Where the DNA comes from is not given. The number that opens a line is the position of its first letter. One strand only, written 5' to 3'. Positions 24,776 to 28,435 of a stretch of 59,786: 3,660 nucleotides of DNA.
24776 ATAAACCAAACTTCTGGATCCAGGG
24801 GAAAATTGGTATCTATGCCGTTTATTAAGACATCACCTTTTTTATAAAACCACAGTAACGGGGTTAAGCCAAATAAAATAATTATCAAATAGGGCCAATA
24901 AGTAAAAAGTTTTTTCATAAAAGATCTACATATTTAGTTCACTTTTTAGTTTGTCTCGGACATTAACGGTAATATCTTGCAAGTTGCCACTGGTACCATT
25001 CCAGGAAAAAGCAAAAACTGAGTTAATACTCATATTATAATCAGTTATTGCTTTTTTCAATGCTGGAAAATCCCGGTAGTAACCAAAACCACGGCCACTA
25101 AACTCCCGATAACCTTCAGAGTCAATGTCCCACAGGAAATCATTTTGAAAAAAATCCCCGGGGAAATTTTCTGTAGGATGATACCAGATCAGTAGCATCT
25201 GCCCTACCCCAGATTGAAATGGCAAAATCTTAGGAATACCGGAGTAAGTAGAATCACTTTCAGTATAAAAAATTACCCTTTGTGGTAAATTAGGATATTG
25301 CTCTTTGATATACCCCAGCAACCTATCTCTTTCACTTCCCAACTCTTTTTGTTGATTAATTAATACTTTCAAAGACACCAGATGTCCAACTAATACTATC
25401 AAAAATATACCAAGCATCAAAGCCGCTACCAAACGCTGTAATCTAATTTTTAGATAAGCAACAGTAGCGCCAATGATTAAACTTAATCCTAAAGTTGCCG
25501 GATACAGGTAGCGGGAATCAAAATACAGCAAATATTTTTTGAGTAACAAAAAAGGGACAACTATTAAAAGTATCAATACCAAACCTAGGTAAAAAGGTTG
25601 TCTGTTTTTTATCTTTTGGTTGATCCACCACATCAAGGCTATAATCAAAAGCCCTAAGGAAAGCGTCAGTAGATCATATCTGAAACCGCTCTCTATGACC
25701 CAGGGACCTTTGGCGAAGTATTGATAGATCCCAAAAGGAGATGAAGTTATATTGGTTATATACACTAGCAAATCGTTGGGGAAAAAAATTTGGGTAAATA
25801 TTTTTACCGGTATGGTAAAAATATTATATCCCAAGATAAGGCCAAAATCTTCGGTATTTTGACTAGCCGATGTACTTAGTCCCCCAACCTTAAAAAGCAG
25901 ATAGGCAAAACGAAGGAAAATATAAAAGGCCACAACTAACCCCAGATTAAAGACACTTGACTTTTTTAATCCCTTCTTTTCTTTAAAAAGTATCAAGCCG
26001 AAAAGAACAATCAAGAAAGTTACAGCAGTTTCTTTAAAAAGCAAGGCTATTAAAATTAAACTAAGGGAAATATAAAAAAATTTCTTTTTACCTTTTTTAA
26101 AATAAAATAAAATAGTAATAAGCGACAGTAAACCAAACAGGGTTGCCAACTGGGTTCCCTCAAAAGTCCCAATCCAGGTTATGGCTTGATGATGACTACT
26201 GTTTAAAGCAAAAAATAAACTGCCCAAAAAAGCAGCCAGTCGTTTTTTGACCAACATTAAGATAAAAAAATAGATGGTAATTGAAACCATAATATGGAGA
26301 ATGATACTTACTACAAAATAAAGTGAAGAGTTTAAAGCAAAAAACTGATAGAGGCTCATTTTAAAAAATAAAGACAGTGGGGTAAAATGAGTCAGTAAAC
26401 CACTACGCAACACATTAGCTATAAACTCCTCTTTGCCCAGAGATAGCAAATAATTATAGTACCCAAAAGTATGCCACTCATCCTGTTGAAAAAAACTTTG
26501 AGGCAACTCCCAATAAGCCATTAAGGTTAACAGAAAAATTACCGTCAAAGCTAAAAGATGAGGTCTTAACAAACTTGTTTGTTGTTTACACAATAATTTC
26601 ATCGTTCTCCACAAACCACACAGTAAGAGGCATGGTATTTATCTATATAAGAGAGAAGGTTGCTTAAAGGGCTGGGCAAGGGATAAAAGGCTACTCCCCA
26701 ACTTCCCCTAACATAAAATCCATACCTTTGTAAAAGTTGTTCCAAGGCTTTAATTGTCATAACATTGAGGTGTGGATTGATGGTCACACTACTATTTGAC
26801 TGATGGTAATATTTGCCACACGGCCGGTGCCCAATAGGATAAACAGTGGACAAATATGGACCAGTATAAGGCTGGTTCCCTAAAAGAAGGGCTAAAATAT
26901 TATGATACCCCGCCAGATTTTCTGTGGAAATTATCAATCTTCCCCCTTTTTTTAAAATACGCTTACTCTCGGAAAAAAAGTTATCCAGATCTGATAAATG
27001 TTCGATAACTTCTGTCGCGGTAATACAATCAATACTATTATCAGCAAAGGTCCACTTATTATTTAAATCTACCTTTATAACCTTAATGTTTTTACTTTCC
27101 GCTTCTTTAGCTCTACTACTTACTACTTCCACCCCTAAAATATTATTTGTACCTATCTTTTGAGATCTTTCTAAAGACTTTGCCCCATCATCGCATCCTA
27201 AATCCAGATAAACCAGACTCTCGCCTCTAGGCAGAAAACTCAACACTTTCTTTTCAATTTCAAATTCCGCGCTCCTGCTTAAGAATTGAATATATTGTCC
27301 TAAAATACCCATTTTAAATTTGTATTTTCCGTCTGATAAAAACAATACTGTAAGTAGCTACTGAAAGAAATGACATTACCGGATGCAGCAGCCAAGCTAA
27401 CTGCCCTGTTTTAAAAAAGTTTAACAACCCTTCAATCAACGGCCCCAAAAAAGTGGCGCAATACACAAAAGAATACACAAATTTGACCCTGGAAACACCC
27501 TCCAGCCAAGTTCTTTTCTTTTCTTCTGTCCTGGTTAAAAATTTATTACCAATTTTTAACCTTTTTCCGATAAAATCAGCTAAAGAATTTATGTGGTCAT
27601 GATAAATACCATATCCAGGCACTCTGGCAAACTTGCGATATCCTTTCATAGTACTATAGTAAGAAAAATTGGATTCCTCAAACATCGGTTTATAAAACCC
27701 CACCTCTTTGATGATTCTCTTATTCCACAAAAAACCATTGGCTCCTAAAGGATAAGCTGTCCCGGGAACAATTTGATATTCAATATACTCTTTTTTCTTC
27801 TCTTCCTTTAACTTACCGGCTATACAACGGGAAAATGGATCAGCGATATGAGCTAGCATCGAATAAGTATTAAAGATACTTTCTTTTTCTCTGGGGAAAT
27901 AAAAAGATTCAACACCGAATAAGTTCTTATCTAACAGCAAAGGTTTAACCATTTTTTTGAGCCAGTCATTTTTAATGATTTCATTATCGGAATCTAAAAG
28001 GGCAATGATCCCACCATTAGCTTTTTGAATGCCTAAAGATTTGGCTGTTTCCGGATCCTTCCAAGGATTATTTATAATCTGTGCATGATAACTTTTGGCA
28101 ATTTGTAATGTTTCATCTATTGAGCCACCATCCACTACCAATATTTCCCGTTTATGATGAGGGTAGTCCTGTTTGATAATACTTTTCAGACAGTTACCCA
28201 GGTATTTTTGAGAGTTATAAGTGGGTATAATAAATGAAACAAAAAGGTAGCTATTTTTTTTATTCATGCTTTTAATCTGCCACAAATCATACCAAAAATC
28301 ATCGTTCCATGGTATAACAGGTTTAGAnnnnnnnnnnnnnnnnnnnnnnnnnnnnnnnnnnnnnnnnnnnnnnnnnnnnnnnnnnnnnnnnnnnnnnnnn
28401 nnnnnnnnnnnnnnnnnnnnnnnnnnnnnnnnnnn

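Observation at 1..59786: Extreme concentration of GT-C-type membrane glycosyltransferases: about 20 genes from at least six families, roughly 60% of the window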

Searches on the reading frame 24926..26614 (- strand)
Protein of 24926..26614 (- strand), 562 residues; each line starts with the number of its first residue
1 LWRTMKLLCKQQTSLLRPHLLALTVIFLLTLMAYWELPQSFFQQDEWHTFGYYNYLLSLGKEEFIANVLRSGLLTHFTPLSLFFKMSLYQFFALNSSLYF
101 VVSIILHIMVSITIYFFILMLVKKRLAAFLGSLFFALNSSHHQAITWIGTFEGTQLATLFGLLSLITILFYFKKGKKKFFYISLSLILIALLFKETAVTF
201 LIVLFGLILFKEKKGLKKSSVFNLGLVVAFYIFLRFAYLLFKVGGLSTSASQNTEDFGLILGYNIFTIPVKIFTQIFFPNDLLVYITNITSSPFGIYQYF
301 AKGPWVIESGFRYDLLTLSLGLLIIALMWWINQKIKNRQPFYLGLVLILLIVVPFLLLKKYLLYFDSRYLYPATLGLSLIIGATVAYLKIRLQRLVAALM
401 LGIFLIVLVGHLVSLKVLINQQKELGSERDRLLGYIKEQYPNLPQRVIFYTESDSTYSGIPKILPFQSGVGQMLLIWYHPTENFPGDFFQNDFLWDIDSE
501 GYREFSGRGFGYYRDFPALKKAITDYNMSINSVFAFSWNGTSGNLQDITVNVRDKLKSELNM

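Call 5: search_protein_families(library=pfam, max_evalue=0.01, proteins=[window:24926-26614:-])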
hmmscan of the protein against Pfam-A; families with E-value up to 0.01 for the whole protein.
window:24926-26614:- (562 aa): 2 families
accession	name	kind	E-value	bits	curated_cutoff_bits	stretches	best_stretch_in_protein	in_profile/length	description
PF19529.4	DUF6057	-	0.0012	18.3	29.8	1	317-419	77-172/569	Family of unknown function (DUF6057)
PF13231.12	PMT_2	-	0.0097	16.6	26.1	1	97-234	22-155/160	Dolichyl-phosphate-mannose-protein mannosyltransferase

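Call 10: search_protein_families(library=ncbifam, max_evalue=0.01, proteins=[window:24926-26614:-])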
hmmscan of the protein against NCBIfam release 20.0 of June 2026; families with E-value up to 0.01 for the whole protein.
window:24926-26614:- (562 aa): 0 families

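Call 49: search_solved_structures(query=A4, max_evalue=10, show_alignments=0)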
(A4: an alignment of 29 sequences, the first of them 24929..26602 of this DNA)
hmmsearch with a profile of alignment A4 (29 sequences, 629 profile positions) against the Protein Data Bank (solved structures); distinct sequences matched with E-value up to 10: 326 (the best 60 are shown).
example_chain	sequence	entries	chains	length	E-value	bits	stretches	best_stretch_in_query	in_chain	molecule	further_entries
9qhb_A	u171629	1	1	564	4.6e-127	428.7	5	419-599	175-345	Engineered tetratricopeptide repeat protein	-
9qhc_A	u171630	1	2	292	9.9e-65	222.8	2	419-611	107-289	Engineered tetratricopeptide repeat protein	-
8bu0_A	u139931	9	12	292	5e-55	190.7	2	422-599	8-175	Consensus tetratricopeptide repeat protein | Crystal structure of an 8-repeat consensus TPR superhelix with Zinc. | Monomer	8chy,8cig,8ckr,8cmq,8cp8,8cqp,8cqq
7yeh_B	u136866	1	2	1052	8.2e-39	137.2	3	422-586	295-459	UDP-N-acetylglucosamine--peptide N-acetylglucosaminyltransferase 110 kDa subunit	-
7yea_A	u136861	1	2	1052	8.3e-39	137.1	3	422-586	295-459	UDP-N-acetylglucosamine--peptide N-acetylglucosaminyltransferase 110 kDa subunit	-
7ntf_A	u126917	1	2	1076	9.4e-39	137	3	422-586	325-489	Isoform 1 of UDP-N-acetylglucosamine--peptide N-acetylglucosaminyltransferase 110 kDa subu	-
1w3b_A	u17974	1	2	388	8.6e-32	114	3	422-542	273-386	UDP-N-ACETYLGLUCOSAMINE--PEPTIDE N-ACETYLGLUCOSAMINYLTRANSFERASE 110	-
6eou_A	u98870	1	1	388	9.6e-32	113.8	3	422-542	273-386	UDP-N-acetylglucosamine--peptide N-acetylglucosaminyltransferase 110 kDa subunit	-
7obi_A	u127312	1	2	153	6.7e-27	97.8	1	422-569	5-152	CTPR-rv4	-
8ch0_A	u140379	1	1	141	1.9e-25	93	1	422-554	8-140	Consensus tetratricopeptide repeat protein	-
2fo7_A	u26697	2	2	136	3e-25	92.4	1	422-554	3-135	SYNTHETIC CONSENSUS TPR PROTEIN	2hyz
9gzg_A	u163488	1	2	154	9.5e-24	87.4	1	424-570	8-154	Engineered CTPR protein with glutamic acids for conductivity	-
7y4i_A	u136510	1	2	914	1.4e-23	86.8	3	418-599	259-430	Probable UDP-N-acetylglucosamine--peptide N-acetylglucosaminyltransferase SPINDLY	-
8dtf_A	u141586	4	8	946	1.5e-23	86.7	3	418-599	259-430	Probable UDP-N-acetylglucosamine--peptide N-acetylglucosaminyltransferase SPINDLY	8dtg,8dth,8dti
1na0_A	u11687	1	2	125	1.4e-22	83.5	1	422-542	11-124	designed protein CTPR3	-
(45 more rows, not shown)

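Call 59: predict_structure(alignment_id=A4)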
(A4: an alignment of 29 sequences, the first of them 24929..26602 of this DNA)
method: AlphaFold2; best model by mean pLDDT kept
length: 558 residues; sequences in the alignment: 29
mean_pLDDT: 72.7   pTM: 0.81
mean pLDDT of the five models: 72.7, 72.7, 71.4, 70.9, 70.9
residues with pLDDT >= 90: 131; 70-90: 231; 50-70: 99; < 50: 97
segments of 3 or more residues with pLDDT < 50: 1-5, 239-248, 296-302, 356-359, 446-510
pLDDT, mean of each block of 10 residues (from residue 1): 52 86 93 78 70 82 68 84 87 90 97 95 94 86 79 96 95 95 95 90 86 86 86 69 47 73 79 75 66 48 62 82 87 90 85 56 80 93 87 83 79 72 57 63 49 31 29 28 31 35 30 60 71 59 73 73
secondary structure, 60 per line:
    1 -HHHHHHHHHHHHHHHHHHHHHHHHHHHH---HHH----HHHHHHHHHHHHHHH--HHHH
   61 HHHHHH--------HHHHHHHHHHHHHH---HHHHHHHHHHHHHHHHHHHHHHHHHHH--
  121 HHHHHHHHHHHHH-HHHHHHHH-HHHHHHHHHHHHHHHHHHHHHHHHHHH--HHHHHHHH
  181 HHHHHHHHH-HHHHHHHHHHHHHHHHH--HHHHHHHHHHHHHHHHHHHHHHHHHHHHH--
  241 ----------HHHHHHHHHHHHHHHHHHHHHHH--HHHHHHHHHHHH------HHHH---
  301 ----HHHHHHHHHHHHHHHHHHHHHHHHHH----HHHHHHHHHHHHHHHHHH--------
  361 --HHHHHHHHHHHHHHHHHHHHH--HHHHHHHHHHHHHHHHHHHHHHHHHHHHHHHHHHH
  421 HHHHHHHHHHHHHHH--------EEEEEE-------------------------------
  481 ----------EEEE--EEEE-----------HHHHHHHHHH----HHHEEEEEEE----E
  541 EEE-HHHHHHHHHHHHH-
elements in order: H2-29 H40-54 H57-66 H75-88 H92-118 H121-133 H135-142 H144-170 H173-189 H191-207 H210-238 H251-273 H276-287 H294-297 H305-330 H335-352 H363-383 H386-435 E444-449 E491-494 E497-500 H512-521 E529-535 E540-543 H545-557

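Call 63: fold_search(model_id=the predicted structure, library=pdb)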
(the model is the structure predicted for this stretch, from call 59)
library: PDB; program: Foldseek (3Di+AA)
matches with E <= 10: 230; with E <= 0.001: 7
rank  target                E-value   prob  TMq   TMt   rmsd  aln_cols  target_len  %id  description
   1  7zli_A                2.9e-04  1.00  0.41  0.36  14.4       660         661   12  Cryo-EM structure of C-mannosyltransferase CeDPY19, in complex with Dol25-P-Man and bound to CMT2-Fab and anti-Fab nan (released 2023-01-11)
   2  3rce_A                5.6e-04  1.00  0.38  0.32  10.7       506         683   13  Bacterial oligosaccharyltransferase PglB (released 2011-06-15)
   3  8agc_A                5.6e-04  1.00  0.34  0.29  18.0       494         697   15  Structure of yeast oligosaccharylransferase complex with lipid-linked oligosaccharide and non-acceptor peptide bound (released 2022-12-07)
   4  7zlh_A                5.8e-04  1.00  0.39  0.35  13.3       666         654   14  Cryo-EM structure of C-mannosyltransferase CeDPY19, in apo state, bound to CMT2-Fab and anti-Fab nanobody (released 2023-01-11)
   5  7oci_F                7.6e-04  1.00  0.30  0.27  16.5       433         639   16  Cryo-EM structure of yeast Ost6p containing oligosaccharyltransferase complex (released 2022-02-16)
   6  8age_A                8.7e-04  1.00  0.29  0.26  16.1       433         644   13  Structure of yeast oligosaccharylransferase complex with acceptor peptide bound (released 2022-12-07)
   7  9i5k_A                9.5e-04  1.00  0.42  0.46  12.3       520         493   12  Structure of the Chaetomium thermophilum Pmt4 homodimer (C2 symmetry) (released 2025-12-24)
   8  6ftg_5                1.7e-03  1.00  0.39  0.34  18.6       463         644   15  Subtomogram average of OST-containing ribosome-translocon complexes from canine rough microsomal membranes (released 2018-03-21)
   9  6gxc_A                2.3e-03  1.00  0.40  0.33  14.4       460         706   14  Bacterial oligosaccharyltransferase PglB in complex with an inhibitory peptide and a reactive lipid-linked oligosaccha (released 2018-11-14)
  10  6ezn_F                2.4e-03  1.00  0.37  0.32  16.6       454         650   15  Cryo-EM structure of the yeast oligosaccharyltransferase (OST) complex (released 2018-01-17)
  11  8agb_A                2.5e-03  1.00  0.40  0.35  15.8       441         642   14  Structure of yeast oligosaccharylransferase complex with lipid-linked oligosaccharide bound (released 2022-12-07)
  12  5ogl_A                3.2e-03  1.00  0.40  0.33  14.3       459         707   14  Structure of bacterial oligosaccharyltransferase PglB in complex with an acceptor peptide and an lipid-linked oligosac (released 2017-10-25)
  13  8b6l_I                4.0e-03  1.00  0.38  0.32  19.8       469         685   14  Subtomogram average of the human Sec61-TRAP-OSTA-translocon (released 2022-12-07)
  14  7zlg_A                4.4e-03  1.00  0.39  0.34  13.9       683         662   13  Cryo-EM structure of C-mannosyltransferase CeDPY19, in complex with acceptor peptide and bound to CMT2-Fab and anti-Fa (released 2023-01-11)
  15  6c26_A                4.6e-03  1.00  0.39  0.35  16.4       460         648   14  The Cryo-EM structure of a eukaryotic oligosaccharyl transferase complex (released 2018-01-31)
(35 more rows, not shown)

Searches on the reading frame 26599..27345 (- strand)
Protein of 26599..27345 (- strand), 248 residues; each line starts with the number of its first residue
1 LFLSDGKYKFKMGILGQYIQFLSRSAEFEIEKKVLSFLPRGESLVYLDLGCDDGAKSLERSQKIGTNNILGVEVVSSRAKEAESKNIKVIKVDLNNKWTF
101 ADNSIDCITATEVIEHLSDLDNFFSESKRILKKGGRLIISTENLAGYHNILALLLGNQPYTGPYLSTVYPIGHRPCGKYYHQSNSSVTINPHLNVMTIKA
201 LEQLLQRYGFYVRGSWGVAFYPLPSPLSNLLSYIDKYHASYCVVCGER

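Call 6: search_protein_families(library=pfam, max_evalue=0.01, proteins=[window:26599-27345:-])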
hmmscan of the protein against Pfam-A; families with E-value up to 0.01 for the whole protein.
window:26599-27345:- (248 aa): 11 families
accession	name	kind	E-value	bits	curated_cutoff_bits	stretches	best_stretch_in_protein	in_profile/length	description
PF13489.12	Methyltransf_23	-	7.6e-19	68.5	27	1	30-212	9-161/164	Methyltransferase domain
PF08241.18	Methyltransf_11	-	4.3e-14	53.3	21.2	1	47-139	1-95/95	Methyltransferase domain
PF13649.12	Methyltransf_25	-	8.3e-11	42.9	27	1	47-135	2-97/97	Methyltransferase domain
PF13847.12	Methyltransf_31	-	4.8e-10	39.7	27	1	44-143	5-113/145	Methyltransferase domain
PF08242.18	Methyltransf_12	-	3.4e-07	31.3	30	1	47-137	1-98/98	Methyltransferase domain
PF01209.24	Ubie_methyltran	-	0.00015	21.7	20.1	1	73-139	86-151/233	ubiE/COQ5 methyltransferase family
PF07021.18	MetW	-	0.00023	21.3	21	1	34-154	7-122/193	Methionine biosynthesis protein MetW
PF02353.26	CMAS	-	0.00026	20.9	27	1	44-141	66-166/273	Mycolic acid cyclopropane synthetase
PF05175.20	MTS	-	0.00047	20.3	23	1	37-157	26-156/170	Methyltransferase small domain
PF05148.21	Methyltransf_8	-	0.002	18.5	27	1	40-140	70-157/219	Hypothetical methyltransferase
PF02390.23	Methyltransf_4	-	0.0031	17.5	24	0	44-109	3-65/173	Putative methyltransferase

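Call 70: search_protein_families(library=ncbifam, max_evalue=0.000001, proteins=[window:26599-27345:-])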
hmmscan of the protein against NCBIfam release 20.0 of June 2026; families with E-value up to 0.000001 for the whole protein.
window:26599-27345:- (248 aa): 7 families
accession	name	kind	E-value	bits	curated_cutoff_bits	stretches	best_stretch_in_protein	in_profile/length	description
NF045667.1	MTase_DVU1556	equivalog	2.9e-10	40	155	1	29-210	9-160/213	DVU_1556 family methyltransferase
TIGR02072.1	BioC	equivalog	2.3e-09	37.4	184.95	1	30-141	19-134/244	malonyl-ACP O-methyltransferase BioC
TIGR01983.1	UbiG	equivalog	7.4e-09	35.2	102.95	1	21-152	32-164/228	bifunctional 2-polyprenyl-6-hydroxyphenol methylase/3-demethylubiquinol 3-O-methyltransferase UbiG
TIGR02081.1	metW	equivalog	7.1e-08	32.2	189.5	1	34-159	7-128/194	methionine biosynthesis protein MetW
NF047649.1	MTase_UXPK_star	exception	1.5e-07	30.8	460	1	46-141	81-183/283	methyltransferase/UXPK-star double selenoprotein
NF041536.1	ArsM_DUF2284_UU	exception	2.2e-07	29.6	575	1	46-142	80-183/459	arsenite methyltransferase/DUF2284 domain selenoprotein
NF041537.1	ArsM_AhpD_UU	exception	5.3e-07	28.7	510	1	41-145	77-186/345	arsenite methyltransferase/AhpD domain selenoprotein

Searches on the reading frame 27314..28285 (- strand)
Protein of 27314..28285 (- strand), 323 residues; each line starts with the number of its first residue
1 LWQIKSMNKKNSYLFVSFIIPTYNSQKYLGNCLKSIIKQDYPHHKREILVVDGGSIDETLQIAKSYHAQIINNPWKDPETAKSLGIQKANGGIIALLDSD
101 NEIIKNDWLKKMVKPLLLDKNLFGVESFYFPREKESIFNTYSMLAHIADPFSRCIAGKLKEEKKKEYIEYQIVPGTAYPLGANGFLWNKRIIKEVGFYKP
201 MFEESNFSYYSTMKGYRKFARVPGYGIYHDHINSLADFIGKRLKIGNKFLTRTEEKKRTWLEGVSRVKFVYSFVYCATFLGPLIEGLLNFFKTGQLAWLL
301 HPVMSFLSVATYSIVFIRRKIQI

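Call 6: search_protein_families(library=pfam, max_evalue=0.01, proteins=[window:27314-28285:-])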
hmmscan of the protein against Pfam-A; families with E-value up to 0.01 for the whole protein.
window:27314-28285:- (323 aa): 3 families
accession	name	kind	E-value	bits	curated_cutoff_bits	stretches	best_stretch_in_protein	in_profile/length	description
PF00535.33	Glycos_transf_2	-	6.5e-26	91.7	23.3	1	17-134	1-122/168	Glycosyl transferase family 2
PF13641.12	Glyco_tranf_2_3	-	1.4e-08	35.5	27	1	16-121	3-115/230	Glycosyltransferase like family 2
PF10111.15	Glyco_tranf_2_2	-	5.2e-05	23.3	27.3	1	17-114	1-104/276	Glycosyltransferase like family 2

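Call 58: search_protein_families(library=ncbifam, max_evalue=0.0001, proteins=[window:27314-28285:-])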
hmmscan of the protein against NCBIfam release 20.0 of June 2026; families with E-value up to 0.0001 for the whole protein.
window:27314-28285:- (323 aa): 17 families
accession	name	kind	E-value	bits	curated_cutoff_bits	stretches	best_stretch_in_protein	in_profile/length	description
TIGR03111.1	glyc2_xrt_Gpos1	hypoth_equivalog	6.3e-13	48.3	363.95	1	4-120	39-160/439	TIGR03111 family XrtG-associated glycosyltransferase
TIGR04283.1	glyco_like_mftF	equivalog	1.1e-12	48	182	1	16-143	1-123/221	TIGR04283 family arsenosugar biosynthesis glycosyltransferase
NF007482.0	PRK10073.1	equivalog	1.6e-12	47.1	423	1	11-106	3-101/334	glycosyltransferase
NF041875.1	EPS_EpsD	equivalog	2.1e-12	47.1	370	1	16-104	1-93/325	exopolysaccharide biosynthesis glycosyltransferase EpsD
NF010496.0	PRK13915.1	equivalog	2.3e-12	46.6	262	1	2-129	19-155/307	glucosyl-3-phosphoglycerate synthase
TIGR03965.1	mycofact_glyco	equivalog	3.7e-12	45.9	280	1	13-116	73-179/467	mycofactocin biosynthesis glycosyltransferase MftF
NF038299.1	EPS_HpsN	equivalog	8.1e-11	41.4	425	1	15-125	2-115/317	hormogonium polysaccharide biosynthesis glycosyltransferase HpsN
NF047683.1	TeichurnBiosyTuaG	equivalog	2.3e-10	40.5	400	1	15-122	7-117/252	teichuronic acid biosynthesis protein TuaG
NF038302.1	EPS_HpsE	equivalog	7.4e-10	38.3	300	1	17-113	4-108/307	hormogonium polysaccharide biosynthesis glycosyltransferase HpsE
NF050050.1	ProtGlycPglI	equivalog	2.4e-09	37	500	1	15-108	3-101/306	GalNAc(5)-diNAcBac-PP-undecaprenol beta-1,3-glucosyltransferase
TIGR04182.1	glyco_TIGR04182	equivalog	1.7e-08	34.2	325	1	16-117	2-98/293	S-layer glycoprotein N-glycosyltransferase AglJ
TIGR03937.1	PgaC_IcaA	equivalog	2.3e-08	33.4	422.3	1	7-125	38-159/407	poly-beta-1,6-N-acetyl-D-glucosamine synthase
TIGR04242.1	nodulat_NodC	equivalog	1.7e-06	27.3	550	1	10-114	44-154/395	chitooligosaccharide synthase NodC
TIGR03469.1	HpnB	hypoth_equivalog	3.5e-06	26.3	379.25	1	8-67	38-96/386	hopene-associated glycosyltransferase HpnB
NF045692.1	OglycostaseCruG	equivalog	4.8e-06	25.8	600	1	14-67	41-92/386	2'-O-glycosyltransferase CruG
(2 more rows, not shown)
